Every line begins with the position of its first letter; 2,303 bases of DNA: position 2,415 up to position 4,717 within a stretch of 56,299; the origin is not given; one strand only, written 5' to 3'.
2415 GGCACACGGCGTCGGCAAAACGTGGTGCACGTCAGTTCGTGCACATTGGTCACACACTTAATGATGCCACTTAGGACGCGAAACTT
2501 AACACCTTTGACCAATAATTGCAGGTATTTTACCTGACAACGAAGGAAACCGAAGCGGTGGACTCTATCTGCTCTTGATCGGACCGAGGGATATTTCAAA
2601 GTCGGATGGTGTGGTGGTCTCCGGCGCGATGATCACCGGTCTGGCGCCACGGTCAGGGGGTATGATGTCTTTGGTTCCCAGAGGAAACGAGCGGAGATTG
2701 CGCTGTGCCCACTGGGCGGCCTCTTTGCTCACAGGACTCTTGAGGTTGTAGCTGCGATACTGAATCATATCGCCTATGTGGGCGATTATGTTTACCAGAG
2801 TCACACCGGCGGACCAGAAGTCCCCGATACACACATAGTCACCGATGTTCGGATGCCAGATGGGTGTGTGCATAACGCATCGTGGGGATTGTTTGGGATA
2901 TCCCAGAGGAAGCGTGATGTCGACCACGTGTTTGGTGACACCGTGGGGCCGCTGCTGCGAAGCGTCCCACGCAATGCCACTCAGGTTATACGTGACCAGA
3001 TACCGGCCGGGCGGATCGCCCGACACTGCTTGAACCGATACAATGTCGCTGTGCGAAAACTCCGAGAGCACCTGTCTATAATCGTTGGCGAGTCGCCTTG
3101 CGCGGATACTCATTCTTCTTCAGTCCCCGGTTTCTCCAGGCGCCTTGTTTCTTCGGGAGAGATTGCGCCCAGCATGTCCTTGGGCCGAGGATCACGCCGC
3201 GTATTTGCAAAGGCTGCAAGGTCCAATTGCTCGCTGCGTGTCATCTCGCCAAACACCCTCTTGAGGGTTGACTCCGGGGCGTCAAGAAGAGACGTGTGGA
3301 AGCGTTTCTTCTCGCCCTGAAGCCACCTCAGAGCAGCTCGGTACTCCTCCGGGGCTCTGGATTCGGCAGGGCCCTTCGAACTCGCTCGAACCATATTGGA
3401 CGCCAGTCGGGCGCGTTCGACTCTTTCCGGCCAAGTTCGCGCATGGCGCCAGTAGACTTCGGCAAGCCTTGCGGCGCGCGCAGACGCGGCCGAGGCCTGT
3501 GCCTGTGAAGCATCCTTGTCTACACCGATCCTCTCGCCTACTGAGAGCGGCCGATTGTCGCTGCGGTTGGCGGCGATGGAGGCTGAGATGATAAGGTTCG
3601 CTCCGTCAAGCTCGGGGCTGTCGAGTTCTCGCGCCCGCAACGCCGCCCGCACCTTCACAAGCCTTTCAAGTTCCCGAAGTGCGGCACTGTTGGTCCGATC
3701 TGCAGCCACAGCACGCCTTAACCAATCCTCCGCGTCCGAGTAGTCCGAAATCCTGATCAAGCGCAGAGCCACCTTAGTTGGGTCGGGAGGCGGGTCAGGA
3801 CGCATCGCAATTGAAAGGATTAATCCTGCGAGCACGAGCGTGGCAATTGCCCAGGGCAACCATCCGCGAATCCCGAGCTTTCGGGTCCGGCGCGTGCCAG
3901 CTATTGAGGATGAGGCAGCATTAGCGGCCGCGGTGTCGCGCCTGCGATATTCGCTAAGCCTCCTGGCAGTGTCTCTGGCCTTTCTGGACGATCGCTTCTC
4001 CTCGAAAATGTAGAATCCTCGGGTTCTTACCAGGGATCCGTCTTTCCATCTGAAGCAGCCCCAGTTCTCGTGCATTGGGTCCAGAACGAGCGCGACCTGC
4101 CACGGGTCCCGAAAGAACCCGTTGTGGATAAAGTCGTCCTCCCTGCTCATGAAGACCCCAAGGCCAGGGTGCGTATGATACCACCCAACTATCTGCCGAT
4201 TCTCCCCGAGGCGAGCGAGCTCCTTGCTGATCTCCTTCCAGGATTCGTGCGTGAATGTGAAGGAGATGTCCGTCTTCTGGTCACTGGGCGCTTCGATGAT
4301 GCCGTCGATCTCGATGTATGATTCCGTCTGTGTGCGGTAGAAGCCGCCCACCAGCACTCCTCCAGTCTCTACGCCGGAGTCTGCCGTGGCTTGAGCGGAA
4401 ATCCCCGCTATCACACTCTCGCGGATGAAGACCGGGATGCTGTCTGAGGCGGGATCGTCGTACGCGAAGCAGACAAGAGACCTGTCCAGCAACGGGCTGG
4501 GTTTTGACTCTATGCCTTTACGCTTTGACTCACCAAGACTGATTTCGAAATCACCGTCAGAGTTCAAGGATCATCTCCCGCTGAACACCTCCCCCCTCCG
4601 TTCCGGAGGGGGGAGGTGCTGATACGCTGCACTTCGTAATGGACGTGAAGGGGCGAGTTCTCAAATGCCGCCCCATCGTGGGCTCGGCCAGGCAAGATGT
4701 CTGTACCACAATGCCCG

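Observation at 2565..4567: Heptapeptide DFEISLG shared by the E2 C-terminal tail and the JAMM N-terminus, resembling the Ubl C-terminal tail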

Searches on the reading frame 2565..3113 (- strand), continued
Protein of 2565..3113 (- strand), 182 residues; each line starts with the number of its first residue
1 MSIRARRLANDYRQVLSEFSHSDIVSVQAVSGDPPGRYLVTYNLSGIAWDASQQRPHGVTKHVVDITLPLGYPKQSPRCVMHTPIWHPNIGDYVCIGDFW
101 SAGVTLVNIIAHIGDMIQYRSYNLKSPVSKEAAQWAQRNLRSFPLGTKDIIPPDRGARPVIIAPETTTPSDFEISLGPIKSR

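Call 88: fold_search(model_id=the predicted structure, library=pdb)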
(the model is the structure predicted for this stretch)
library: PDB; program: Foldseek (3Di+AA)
matches with E <= 10: 896; with E <= 0.001: 345
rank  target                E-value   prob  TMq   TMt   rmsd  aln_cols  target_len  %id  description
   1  7myf_A                1.7e-06  1.00  0.56  0.52   4.7       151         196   18  Ubiquitin variant UbV.k.1 in complex with Ube2k (released 2021-08-25)
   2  6jb7_A                2.4e-06  1.00  0.57  0.52   5.4       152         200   19  Crystal structure of Ub-conjugated Ube2K C92K&K97A mutant (isopeptide linkage), 2.1 A resolution (released 2019-03-20)
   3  1yla_A                2.4e-06  1.00  0.56  0.51   5.4       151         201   19  Ubiquitin-conjugating enzyme E2-25 kDa (Huntington interacting protein 2) (released 2005-02-01)
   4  8grq_N                2.4e-06  1.00  0.51  0.61   5.9       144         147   17  Cryo-EM structure of BRCA1/BARD1 bound to H2AK127-UbcH5c-Ub nucleosome (released 2023-04-12)
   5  3k9o_A                3.5e-06  1.00  0.53  0.49   5.5       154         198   18  The crystal structure of E2-25K and UBB+1 complex (released 2010-09-08)
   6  1fzy_A                3.5e-06  1.00  0.52  0.61   5.9       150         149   23  CRYSTAL STRUCTURE OF SACCHAROMYCES CEREVISIAE UBIQUITIN CONJUGATING ENZYME 1 (released 2001-10-04)
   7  4gpr                  3.7e-06  1.00  0.54  0.64   5.4       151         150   22  Crystal structure of EhUbc5, a ubiquitin conjugating enzyme from Entamoeba histolytica (released 2012-12-12)
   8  2o25_B                3.7e-06  1.00  0.54  0.50   5.5       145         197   19  Ubiquitin-Conjugating Enzyme E2-25 kDa Complexed With SUMO-1-Conjugating Enzyme UBC9 (released 2007-01-16)
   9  8smw_L                4.2e-06  1.00  0.54  0.65   5.4       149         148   17  Cryo-EM structure of the human nucleosome core particle in complex with RNF168 and UbcH5c~Ub (UbcH5c chemically conjug (released 2024-01-17)
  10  2bf8_A                4.8e-06  1.00  0.56  0.65   5.4       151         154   19  Crystal structure of SUMO modified ubiquitin conjugating enzyme E2- 25K (released 2005-02-16)
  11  7myh_A                5.1e-06  1.00  0.55  0.50   5.4       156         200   18  Ubiquitin variant UbV.k.2 in complex with Ube2k (released 2021-08-25)
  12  8eb0_B                5.4e-06  1.00  0.54  0.65   4.4       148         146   15  RNF216/E2-Ub/Ub transthiolation complex (released 2023-01-18)
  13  5dfl_A                5.7e-06  1.00  0.56  0.52   5.4       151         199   19  Crystal structure of Ube2K~Ubiquitin conjugate (released 2015-12-02)
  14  5l9u_U                6.1e-06  1.00  0.52  0.63   5.8       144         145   19  Model of human Anaphase-promoting complex/Cyclosome (APC/C-CDH1) with a cross linked Ubiquitin variant-substrate-UBE2C (released 2016-09-14)
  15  6jb6_A                6.5e-06  1.00  0.56  0.51   5.4       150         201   19  Crystal structure of Ub-conjugated Ube2K C92K&K97A mutant (isopeptide linkage), 2.7 A resolution (released 2019-03-20)
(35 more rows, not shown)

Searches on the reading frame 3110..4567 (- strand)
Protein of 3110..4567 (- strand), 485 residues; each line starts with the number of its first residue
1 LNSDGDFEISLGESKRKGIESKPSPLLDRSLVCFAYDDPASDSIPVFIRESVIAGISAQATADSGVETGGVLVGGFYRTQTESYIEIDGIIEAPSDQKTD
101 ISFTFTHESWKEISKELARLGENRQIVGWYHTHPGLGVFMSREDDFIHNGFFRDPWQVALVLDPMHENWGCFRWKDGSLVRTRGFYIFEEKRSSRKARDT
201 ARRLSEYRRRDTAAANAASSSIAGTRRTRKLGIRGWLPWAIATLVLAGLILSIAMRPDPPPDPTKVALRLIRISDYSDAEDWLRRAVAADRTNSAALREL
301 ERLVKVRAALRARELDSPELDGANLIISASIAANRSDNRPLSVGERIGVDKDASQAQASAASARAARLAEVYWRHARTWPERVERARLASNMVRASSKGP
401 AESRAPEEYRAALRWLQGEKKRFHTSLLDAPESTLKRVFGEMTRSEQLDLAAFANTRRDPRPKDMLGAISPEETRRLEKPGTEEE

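Call 3: search_protein_families(library=pfam, proteins=[window:3110-4567:-], max_evalue=0.01)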
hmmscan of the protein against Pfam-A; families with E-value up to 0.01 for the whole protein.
window:3110-4567:- (485 aa): 2 families
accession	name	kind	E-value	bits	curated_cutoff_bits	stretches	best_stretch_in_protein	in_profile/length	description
PF14464.11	Prok-JAB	-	4.4e-09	36.7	25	1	50-148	2-90/114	Prokaryotic homologs of the JAB domain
PF01398.27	JAB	-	5.8e-08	33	22.5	1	58-149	20-109/117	JAB1/Mov34/MPN/PAD-1 ubiquitin protease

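Call 4: search_protein_families(library=padloc, proteins=[window:3110-4567:-], max_evalue=0.01)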
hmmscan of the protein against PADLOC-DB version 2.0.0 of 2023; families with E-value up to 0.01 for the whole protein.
window:3110-4567:- (485 aa): 9 families
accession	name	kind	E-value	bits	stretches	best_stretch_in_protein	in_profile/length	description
PDLC00890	JAB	-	5.2e-09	33.8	1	43-144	9-108/157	JAB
PDLC00909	JAB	-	7.8e-06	23.7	1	60-135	35-109/168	JAB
PDLC00902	JAB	-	5e-05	21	1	45-134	15-103/159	JAB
PDLC00894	JAB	-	7.8e-05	20.8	1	44-134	13-104/158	JAB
PDLC00889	JAB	-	0.00014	19.5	1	36-141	11-113/168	JAB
PDLC00896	JAB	-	0.00015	19.5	1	45-135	12-102/159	JAB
PDLC00887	JAB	-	0.00083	17.4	1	45-134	15-103/160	JAB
PDLC00895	JAB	-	0.0018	16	1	48-144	13-106/162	JAB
PDLC00901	JAB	-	0.0035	15.2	1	33-144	6-116/163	JAB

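Call 7: find_homologous_proteins(query=window:3110-4567:-, max_evalue=0.001)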
Query window:3110-4567:- (485 aa): 20 proteins with E <= 0.001 among 8000 candidates.
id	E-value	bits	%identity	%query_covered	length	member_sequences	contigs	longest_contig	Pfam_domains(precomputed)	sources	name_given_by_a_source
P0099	0.0e+0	1075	100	100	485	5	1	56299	PF01398.27,PF14464.12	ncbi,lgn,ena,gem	-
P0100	7.4e-150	518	68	71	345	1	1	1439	-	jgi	jgi:hypothetical protein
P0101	7.3e-80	287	38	92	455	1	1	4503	PF01398.27,PF14464.12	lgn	-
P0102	3.1e-78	282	43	70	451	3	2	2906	PF01398.27,PF14464.12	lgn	-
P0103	8.4e-77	277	42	69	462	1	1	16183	PF01398.27,PF14464.12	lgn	-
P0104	1.2e-35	141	44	32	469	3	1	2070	PF01398.27,PF14464.12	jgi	jgi:proteasome lid subunit RPN8/RPN11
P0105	1.6e-31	128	35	37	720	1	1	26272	PF01398.27,PF14464.12,PF13646.13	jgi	jgi:proteasome lid subunit RPN8/RPN11/tetratricopeptide (TPR) repeat protein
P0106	1.1e-27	115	29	51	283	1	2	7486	PF01398.27,PF14464.12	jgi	jgi:proteasome lid subunit RPN8/RPN11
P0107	2.6e-27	114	37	38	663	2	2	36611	PF01398.27,PF14464.12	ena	-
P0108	1.2e-26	112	45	25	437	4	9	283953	PF01398.27,PF14464.12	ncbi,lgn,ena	ncbi:MAG: Mov34/MPN/PAD-1 family protein [Pirellulales bacterium]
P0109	1.3e-26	112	39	32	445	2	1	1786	PF01398.27,PF14464.12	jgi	jgi:proteasome lid subunit RPN8/RPN11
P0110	1.5e-26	111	38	32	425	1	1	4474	PF01398.27,PF14464.12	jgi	jgi:proteasome lid subunit RPN8/RPN11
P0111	4.9e-25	106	42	29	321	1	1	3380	PF01398.27,PF14464.12,PF01476.27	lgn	-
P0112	1.3e-24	105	42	27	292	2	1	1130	PF01398.27,PF14464.12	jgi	jgi:proteasome lid subunit RPN8/RPN11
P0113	5.3e-20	90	47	20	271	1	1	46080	PF01398.27,PF14464.12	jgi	jgi:proteasome lid subunit RPN8/RPN11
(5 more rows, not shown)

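Call 18: search_solved_structures(query=window:3110-4567:-, max_evalue=0.01, show_alignments=2)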
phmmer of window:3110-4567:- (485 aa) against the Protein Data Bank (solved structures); distinct sequences matched with E-value up to 0.01: 31.
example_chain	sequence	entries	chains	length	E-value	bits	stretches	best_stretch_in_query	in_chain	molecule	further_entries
6fjv_A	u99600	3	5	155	6.2e-07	31.8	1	110-165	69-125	26S proteasome regulatory subunit N11-like protein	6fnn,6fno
6fju_A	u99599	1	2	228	1.6e-06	30.4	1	111-165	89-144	26S proteasome regulatory subunit N11-like protein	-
5u4p_B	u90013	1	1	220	2.4e-06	29.8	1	54-167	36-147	26S proteasome regulatory subunit RPN11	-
4ocl_B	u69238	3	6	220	2.5e-06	29.8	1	55-167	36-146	26S proteasome regulatory subunit RPN11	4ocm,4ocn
5w83_B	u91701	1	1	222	2.6e-06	29.7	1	55-167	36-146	Ubiquitin carboxyl-terminal hydrolase RPN11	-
4owp_B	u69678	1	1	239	2.9e-06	29.6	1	53-167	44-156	26S proteasome regulatory subunit RPN11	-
4o8x_B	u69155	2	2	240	3e-06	29.5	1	55-167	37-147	26S proteasome regulatory subunit RPN11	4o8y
3jck_G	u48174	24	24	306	4.8e-06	28.8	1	56-167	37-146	Ubiquitin carboxyl-terminal hydrolase RPN11 | 26S PROTEASOME REGULATORY SUBUNIT RPN11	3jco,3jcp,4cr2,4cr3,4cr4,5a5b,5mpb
6fvt_V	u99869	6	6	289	5.5e-06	28.6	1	60-167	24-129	Ubiquitin carboxyl-terminal hydrolase RPN11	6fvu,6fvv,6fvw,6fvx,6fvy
8amz_V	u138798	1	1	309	1.3e-05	27.3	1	44-171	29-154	26S proteasome regulatory subunit RPN11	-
22mm_c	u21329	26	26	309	4.8e-05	25.5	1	38-167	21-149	26S proteasome non-ATPase regulatory subunit 14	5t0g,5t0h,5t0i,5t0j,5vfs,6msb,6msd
12bm_c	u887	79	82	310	4.8e-05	25.5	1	38-167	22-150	26S proteasome non-ATPase regulatory subunit 14 | Proteasome (Prosome, macropain) 26S subunit, non-ATPase, 14 | RPN11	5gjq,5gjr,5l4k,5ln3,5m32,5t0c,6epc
8usb_c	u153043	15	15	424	8.9e-05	24.6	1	38-167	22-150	26S proteasome non-ATPase regulatory subunit 14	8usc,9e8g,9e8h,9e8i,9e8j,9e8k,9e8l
5vfp_c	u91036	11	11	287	0.00013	24.1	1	62-167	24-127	26S proteasome non-ATPase regulatory subunit 14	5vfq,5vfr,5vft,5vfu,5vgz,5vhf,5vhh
9w39_c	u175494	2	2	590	0.00016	23.8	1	38-167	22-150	Ubiquitin C-terminal hydrolase PSMD14,Uncharacterized protein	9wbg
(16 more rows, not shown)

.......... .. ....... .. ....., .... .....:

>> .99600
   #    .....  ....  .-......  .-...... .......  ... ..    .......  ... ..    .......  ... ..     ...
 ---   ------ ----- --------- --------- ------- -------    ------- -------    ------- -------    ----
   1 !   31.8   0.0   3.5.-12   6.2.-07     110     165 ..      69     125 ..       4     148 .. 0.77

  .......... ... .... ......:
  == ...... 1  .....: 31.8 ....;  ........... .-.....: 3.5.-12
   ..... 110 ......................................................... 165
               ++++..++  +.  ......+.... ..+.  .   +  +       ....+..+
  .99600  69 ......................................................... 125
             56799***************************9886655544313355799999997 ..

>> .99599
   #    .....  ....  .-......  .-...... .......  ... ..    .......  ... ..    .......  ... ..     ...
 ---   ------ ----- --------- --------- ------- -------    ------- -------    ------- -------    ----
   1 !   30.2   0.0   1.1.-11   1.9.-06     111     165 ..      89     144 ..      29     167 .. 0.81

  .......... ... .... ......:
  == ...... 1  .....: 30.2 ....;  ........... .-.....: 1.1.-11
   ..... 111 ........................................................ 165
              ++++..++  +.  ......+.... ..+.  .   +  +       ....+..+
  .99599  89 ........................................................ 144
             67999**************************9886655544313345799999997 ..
